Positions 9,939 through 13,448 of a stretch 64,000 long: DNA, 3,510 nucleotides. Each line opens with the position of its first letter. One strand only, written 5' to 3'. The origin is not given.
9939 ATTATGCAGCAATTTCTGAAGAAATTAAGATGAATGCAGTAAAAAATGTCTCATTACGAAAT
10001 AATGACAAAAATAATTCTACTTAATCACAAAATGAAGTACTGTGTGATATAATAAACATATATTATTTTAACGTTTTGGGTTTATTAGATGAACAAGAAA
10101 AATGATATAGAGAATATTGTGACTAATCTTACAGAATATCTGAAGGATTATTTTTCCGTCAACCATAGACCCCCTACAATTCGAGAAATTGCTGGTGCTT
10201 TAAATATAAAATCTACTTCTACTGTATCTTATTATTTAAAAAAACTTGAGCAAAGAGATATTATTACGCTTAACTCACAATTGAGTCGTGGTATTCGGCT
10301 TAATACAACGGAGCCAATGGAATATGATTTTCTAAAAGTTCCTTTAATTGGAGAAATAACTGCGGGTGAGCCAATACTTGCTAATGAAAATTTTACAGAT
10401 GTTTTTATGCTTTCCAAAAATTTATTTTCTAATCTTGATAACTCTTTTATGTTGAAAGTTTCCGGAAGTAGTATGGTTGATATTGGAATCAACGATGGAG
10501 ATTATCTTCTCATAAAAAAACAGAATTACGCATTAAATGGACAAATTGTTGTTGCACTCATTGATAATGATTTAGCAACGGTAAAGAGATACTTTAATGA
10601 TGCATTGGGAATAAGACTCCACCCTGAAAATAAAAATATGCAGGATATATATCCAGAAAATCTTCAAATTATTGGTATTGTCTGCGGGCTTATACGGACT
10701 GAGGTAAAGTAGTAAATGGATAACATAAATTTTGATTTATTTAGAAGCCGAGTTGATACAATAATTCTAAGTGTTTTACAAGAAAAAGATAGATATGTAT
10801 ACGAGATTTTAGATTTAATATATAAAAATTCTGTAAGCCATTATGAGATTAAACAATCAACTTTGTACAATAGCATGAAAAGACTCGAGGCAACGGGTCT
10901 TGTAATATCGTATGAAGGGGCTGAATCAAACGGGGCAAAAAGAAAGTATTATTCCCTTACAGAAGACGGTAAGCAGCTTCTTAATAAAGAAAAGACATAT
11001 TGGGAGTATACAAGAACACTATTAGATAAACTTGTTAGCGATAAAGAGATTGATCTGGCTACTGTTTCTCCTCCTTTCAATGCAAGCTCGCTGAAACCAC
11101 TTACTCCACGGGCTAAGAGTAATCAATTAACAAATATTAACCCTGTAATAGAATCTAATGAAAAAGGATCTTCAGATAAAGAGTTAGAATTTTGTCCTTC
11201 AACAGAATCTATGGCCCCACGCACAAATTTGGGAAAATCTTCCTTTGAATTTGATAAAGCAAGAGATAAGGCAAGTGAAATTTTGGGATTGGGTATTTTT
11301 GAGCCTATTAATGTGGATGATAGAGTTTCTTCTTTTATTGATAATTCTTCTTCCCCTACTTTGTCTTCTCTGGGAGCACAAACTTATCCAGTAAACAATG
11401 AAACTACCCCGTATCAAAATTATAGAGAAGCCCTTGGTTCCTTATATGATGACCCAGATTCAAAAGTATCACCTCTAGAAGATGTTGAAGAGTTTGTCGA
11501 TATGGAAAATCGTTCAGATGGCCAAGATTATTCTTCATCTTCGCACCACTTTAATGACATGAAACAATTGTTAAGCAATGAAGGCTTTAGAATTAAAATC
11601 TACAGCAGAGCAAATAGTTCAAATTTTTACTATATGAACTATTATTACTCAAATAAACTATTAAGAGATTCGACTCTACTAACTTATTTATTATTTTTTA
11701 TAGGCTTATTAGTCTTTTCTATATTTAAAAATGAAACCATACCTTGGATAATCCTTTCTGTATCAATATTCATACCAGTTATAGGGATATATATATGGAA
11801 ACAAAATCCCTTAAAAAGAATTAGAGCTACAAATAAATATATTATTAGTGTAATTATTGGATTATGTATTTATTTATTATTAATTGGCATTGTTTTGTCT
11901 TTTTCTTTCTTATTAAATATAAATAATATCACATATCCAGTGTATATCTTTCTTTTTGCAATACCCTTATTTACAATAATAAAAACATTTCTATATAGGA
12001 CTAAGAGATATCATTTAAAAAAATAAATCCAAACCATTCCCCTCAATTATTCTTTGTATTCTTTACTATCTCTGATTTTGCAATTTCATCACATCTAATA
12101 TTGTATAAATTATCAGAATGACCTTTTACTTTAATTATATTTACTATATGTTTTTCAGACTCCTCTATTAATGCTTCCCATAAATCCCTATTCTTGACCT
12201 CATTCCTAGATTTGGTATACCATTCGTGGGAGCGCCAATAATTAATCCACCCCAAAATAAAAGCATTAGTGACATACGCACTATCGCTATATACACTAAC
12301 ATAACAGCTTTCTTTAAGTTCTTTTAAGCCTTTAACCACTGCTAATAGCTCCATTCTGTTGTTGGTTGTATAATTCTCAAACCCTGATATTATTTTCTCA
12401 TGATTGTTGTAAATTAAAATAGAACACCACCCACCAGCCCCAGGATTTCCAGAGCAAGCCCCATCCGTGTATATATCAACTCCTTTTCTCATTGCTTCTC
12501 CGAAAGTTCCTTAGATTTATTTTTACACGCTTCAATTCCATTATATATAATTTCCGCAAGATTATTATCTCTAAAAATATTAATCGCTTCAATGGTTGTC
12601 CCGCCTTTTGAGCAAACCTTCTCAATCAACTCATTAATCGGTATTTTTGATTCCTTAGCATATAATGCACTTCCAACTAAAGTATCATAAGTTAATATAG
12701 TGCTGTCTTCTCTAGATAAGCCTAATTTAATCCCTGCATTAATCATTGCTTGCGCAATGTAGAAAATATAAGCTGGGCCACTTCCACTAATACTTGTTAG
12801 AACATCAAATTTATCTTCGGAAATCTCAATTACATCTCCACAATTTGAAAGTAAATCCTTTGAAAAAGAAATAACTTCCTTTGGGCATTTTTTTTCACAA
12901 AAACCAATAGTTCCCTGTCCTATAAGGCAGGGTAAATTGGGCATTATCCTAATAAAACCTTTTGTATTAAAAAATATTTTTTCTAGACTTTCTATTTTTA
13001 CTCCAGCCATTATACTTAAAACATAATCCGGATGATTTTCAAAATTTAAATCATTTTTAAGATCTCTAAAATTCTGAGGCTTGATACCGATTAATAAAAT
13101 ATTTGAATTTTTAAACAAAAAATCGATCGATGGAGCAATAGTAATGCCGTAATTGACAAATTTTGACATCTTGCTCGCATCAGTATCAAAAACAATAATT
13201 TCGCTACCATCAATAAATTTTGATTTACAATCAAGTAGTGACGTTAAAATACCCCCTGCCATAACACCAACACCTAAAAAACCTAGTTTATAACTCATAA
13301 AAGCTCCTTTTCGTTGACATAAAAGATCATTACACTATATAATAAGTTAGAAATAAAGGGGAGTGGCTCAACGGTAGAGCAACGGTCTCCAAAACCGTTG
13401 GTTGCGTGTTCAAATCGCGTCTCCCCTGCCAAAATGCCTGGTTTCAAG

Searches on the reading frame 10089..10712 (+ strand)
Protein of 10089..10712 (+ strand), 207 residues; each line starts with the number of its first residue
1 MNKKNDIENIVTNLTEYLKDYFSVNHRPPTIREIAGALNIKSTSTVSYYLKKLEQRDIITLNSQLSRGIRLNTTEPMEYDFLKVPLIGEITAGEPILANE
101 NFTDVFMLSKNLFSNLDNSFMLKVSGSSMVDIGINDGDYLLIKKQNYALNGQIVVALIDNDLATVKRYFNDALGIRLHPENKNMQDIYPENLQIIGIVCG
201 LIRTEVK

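Call 74: search_protein_families(library=pfam, proteins=[window:10089-10712:+], max_evalue=0.00001)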
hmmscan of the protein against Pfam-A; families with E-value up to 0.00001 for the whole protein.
window:10089-10712:+ (207 aa): 2 families
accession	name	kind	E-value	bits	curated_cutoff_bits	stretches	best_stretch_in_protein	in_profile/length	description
PF00717.28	Peptidase_S24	-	1.4e-29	102.6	23.3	1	85-199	1-116/116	Peptidase S24-like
PF01726.22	LexA_DNA_bind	-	6.5e-09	35.9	23.7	1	15-68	12-65/65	LexA DNA binding domain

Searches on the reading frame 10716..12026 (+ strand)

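Call 40: search_protein_families(library=pfam, proteins=[window:10716-12026:+], max_evalue=0.00001)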
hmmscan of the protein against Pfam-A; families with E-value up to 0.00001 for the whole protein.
window:10716-12026:+ (436 aa): 1 family
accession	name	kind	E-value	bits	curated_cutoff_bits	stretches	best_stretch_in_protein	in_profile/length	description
PF03551.20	PadR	-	1.3e-16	60.8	27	1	17-90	1-74/75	Transcriptional regulator PadR-like family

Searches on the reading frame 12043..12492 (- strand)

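Call 74: search_protein_families(library=pfam, proteins=[window:12043-12492:-], max_evalue=0.00001)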
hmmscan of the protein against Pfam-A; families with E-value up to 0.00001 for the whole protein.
window:12043-12492:- (149 aa): 1 family
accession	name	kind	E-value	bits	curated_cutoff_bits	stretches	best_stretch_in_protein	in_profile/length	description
PF00075.30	RNase_H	-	1.2e-38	132.9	25.8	1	3-141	2-139/141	RNase H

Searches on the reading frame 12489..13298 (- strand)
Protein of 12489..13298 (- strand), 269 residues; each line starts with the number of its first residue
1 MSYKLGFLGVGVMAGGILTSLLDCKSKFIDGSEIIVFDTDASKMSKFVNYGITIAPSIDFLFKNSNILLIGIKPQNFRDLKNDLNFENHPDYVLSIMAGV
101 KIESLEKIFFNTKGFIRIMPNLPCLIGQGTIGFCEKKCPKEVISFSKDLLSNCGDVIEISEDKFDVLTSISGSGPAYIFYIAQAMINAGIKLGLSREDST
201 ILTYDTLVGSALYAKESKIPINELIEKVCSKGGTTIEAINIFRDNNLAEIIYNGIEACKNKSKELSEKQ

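Call 74: search_protein_families(library=pfam, proteins=[window:12489-13298:-], max_evalue=0.00001)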
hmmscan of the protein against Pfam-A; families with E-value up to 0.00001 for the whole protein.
window:12489-13298:- (269 aa): 2 families
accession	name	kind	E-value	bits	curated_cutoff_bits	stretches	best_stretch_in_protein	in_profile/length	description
PF14748.11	P5CR_dimer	-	2.1e-31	108.8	25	1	161-265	1-105/105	Pyrroline-5-carboxylate reductase dimerisation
PF03807.23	F420_oxidored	-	1.2e-06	29.5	21.6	1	4-99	1-94/94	NADP oxidoreductase coenzyme F420-dependent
